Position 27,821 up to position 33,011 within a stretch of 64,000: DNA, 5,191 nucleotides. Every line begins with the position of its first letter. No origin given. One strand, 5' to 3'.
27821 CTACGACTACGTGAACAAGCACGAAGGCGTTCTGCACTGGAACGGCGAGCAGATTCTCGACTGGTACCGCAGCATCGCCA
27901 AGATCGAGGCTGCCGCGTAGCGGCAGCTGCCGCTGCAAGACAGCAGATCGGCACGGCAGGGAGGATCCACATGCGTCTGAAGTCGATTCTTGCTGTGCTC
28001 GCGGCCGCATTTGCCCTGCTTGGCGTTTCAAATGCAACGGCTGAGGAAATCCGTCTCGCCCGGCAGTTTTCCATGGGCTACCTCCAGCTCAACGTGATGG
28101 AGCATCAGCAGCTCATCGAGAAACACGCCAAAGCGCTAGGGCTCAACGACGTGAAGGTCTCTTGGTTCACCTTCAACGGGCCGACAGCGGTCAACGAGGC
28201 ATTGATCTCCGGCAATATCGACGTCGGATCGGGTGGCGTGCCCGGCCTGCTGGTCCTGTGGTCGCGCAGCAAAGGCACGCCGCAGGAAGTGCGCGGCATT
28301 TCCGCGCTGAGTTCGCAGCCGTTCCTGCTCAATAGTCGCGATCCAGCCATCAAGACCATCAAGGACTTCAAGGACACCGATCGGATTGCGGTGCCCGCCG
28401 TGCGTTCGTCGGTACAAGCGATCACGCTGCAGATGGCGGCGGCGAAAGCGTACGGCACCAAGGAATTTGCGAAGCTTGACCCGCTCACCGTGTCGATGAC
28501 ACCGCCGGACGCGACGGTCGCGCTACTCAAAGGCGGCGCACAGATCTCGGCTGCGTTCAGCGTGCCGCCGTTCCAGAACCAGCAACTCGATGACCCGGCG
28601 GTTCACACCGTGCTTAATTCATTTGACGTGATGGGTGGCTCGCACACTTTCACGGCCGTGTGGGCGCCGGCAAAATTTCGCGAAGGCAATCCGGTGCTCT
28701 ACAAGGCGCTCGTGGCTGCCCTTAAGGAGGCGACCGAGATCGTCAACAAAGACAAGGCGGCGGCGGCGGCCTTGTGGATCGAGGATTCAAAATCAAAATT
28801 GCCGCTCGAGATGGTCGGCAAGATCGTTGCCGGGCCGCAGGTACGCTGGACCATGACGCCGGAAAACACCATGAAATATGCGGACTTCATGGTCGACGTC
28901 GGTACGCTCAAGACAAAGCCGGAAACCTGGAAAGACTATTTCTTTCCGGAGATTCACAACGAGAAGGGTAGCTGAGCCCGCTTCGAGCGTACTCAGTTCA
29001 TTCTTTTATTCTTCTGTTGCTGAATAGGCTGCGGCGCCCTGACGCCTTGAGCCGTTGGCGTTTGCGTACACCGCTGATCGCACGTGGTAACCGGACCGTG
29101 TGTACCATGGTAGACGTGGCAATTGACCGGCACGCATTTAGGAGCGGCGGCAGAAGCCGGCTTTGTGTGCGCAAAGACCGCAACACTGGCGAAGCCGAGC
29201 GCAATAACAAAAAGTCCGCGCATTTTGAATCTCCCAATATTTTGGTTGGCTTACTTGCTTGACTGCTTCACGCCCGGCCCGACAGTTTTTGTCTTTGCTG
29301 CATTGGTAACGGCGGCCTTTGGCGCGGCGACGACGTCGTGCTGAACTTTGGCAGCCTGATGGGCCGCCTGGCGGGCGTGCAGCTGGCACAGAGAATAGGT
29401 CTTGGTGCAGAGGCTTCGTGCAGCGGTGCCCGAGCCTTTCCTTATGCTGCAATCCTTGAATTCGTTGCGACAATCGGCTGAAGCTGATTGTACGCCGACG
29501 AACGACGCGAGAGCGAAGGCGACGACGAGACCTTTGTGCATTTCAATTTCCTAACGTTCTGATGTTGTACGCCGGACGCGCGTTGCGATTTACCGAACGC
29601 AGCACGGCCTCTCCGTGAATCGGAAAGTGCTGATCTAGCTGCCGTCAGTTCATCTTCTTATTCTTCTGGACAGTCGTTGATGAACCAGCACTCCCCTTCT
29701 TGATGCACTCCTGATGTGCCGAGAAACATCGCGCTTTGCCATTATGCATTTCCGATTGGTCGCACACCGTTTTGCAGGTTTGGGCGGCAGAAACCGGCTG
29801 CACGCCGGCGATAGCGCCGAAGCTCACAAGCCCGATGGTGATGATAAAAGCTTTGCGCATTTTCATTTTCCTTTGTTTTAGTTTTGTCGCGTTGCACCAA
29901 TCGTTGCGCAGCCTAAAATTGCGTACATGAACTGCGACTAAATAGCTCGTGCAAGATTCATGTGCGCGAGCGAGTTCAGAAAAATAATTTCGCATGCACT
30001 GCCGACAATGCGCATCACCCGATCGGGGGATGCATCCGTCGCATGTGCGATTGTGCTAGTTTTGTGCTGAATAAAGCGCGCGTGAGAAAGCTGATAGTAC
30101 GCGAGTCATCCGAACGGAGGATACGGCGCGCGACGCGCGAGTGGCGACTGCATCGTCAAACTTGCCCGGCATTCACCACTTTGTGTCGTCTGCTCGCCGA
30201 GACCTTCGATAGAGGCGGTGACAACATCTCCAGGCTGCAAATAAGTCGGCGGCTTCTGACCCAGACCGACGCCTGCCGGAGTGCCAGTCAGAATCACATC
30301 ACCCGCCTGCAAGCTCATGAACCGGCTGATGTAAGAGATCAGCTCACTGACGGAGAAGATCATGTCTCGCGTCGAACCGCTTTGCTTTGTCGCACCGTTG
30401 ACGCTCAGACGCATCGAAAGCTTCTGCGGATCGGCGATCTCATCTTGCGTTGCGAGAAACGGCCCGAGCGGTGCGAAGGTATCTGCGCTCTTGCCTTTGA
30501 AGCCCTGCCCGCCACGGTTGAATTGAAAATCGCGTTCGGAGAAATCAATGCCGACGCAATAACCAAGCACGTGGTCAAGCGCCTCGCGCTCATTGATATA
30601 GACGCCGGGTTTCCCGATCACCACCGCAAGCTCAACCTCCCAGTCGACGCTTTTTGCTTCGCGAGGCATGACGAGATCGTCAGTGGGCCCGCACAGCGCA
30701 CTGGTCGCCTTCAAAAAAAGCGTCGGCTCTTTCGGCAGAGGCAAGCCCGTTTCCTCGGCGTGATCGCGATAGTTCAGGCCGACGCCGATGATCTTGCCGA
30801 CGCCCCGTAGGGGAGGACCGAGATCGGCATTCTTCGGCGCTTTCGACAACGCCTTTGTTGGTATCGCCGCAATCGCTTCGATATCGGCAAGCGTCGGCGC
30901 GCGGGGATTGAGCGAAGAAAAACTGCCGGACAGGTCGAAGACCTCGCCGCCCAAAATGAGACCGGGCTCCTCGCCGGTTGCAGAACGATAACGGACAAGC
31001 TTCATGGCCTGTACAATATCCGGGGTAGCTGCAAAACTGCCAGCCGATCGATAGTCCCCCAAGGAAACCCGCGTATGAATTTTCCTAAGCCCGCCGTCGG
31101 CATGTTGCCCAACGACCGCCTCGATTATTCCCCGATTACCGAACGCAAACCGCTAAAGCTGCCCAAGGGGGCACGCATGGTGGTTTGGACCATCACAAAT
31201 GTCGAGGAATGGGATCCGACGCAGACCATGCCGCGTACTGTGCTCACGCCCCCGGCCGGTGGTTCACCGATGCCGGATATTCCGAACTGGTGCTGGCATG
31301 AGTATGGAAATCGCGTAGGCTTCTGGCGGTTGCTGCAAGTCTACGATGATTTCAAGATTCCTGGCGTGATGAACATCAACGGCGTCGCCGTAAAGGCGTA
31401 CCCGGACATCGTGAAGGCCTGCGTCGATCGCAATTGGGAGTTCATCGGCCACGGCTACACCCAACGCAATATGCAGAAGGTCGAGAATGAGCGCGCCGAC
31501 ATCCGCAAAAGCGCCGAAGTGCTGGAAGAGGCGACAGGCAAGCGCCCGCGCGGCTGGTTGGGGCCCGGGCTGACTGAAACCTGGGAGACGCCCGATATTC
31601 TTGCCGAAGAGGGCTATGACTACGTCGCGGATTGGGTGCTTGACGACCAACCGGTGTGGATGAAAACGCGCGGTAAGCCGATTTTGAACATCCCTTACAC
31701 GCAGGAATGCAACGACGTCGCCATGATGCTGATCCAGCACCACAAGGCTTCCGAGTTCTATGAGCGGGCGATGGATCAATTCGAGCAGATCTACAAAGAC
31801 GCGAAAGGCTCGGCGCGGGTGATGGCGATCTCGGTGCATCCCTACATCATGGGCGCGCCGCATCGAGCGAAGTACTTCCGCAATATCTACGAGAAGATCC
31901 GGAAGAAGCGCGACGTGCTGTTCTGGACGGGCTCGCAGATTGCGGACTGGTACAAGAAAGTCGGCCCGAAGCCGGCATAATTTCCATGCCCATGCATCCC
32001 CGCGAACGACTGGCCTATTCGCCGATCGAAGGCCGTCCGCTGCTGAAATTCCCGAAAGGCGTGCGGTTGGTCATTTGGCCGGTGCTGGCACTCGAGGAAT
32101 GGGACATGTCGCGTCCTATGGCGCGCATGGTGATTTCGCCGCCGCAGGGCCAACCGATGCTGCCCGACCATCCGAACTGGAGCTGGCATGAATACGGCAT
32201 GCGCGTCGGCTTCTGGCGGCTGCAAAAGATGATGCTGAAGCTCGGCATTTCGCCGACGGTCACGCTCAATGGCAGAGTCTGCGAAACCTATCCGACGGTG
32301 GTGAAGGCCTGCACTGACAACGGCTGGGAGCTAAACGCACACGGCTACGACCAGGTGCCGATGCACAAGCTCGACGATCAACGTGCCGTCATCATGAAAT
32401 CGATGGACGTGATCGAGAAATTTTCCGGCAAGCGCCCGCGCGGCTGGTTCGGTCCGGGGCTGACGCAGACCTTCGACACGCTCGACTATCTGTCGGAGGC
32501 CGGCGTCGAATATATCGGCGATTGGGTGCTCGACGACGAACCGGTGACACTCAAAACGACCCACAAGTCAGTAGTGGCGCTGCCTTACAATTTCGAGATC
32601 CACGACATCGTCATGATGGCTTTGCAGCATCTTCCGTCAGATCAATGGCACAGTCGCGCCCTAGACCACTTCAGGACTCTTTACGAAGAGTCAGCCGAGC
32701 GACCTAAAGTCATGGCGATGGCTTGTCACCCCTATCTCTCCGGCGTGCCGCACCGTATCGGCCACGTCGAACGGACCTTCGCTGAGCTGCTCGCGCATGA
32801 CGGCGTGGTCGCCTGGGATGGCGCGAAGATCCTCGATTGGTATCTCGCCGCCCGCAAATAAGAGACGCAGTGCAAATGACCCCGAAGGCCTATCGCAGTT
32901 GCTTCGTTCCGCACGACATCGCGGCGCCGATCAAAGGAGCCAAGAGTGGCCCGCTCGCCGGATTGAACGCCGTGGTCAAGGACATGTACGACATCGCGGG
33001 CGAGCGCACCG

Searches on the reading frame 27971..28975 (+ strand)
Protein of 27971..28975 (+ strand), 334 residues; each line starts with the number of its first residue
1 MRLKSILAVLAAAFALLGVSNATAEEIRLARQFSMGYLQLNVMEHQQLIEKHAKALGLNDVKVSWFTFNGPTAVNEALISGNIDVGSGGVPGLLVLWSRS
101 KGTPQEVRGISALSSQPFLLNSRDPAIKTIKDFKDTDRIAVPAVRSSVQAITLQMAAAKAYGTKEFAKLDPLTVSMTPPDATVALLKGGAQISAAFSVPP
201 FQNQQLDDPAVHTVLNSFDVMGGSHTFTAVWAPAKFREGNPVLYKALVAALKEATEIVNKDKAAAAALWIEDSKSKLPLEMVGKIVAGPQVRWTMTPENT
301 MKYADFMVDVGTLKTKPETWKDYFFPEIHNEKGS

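Call 20: search_protein_families(library=pfam, proteins=[window:27971-28975:+], max_evalue=0.00001)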
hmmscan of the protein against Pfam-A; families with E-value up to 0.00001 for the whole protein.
window:27971-28975:+ (334 aa): 1 family
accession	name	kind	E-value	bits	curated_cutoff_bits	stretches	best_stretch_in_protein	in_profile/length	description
PF13379.11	NMT1_2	-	8.9e-08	32.7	24.7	1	32-266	7-246/252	NMT1-like family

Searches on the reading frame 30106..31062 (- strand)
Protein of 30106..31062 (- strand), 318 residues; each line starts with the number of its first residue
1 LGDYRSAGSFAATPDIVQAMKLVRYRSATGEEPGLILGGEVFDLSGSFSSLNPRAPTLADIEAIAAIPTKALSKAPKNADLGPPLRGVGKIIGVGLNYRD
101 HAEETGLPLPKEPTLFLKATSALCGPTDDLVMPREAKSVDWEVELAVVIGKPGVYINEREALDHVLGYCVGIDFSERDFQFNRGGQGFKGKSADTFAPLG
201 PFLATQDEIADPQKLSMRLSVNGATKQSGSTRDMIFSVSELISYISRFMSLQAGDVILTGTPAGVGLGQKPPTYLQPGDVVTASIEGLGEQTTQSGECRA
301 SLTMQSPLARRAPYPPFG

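Call 20: search_protein_families(library=pfam, proteins=[window:30106-31062:-], max_evalue=0.00001)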
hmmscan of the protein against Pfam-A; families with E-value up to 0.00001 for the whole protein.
window:30106-31062:- (318 aa): 1 family
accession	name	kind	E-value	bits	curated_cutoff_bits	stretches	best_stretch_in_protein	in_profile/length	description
PF01557.24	FAA_hydrolase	-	5.7e-73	245.5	23.9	1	90-293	1-211/214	Fumarylacetoacetate (FAA) hydrolase C-terminal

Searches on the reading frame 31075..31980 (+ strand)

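Call 11: search_protein_families(library=ncbifam, proteins=[window:31075-31980:+], max_evalue=0.00001)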
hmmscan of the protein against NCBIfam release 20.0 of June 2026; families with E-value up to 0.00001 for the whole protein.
window:31075-31980:+ (301 aa): 4 families
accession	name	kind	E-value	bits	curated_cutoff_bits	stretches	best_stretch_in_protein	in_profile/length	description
TIGR03212.1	uraD_N-term-dom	equivalog_domain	2.4e-41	141.7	424.6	1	75-296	71-294/297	allantoinase PuuE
TIGR03006.1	pepcterm_polyde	equivalog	5.2e-10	38.9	276.2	1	74-184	25-142/272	XrtA system polysaccharide deacetylase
TIGR02764.1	spore_ybaN_pdaB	equivalog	4.9e-06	26.4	237.4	1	86-184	24-124/191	polysaccharide deacetylase family sporulation protein PdaB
TIGR02873.1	spore_ylxY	hypoth_equivalog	5.2e-06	25.9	391.5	1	85-164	102-182/268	probable sporulation protein, polysaccharide deacetylase family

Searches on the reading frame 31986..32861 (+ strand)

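Call 11: search_protein_families(library=ncbifam, proteins=[window:31986-32861:+], max_evalue=0.00001)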
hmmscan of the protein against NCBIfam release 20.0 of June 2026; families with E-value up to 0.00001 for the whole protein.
window:31986-32861:+ (291 aa): 2 families
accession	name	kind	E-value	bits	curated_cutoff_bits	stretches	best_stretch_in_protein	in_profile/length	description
TIGR03212.1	uraD_N-term-dom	equivalog_domain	5.2e-29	101.2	424.6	1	66-275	69-280/297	allantoinase PuuE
TIGR03006.1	pepcterm_polyde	equivalog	9.7e-09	34.7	276.2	1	66-176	24-141/272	XrtA system polysaccharide deacetylase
